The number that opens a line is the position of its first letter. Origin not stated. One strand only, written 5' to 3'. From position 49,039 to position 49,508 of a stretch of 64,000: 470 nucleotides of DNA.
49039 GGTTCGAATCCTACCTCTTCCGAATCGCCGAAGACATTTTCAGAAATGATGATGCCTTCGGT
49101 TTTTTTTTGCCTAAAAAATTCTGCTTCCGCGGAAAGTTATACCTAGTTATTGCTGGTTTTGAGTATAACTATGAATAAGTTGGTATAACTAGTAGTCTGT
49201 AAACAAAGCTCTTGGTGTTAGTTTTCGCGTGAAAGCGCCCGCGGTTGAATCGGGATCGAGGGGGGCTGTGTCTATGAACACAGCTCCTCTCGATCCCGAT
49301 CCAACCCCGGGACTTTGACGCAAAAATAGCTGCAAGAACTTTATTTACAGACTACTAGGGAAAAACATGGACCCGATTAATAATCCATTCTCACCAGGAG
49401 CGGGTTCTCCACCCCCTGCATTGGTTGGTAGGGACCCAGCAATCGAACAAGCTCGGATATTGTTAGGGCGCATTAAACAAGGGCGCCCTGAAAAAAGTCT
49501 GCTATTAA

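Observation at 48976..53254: tRNA-Ser-adjacent 3.7-kb cassette bracketed by the inverted PE-C pair (composite-element-like geometry)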

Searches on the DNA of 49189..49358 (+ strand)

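Call 85: search_dna_similar(query=window:49189-49358:+, collection=plasmids, mode=distant, max_evalue=0.001, max_rows=10)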
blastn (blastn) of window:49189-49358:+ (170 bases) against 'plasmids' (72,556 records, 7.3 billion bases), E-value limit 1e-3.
No match.
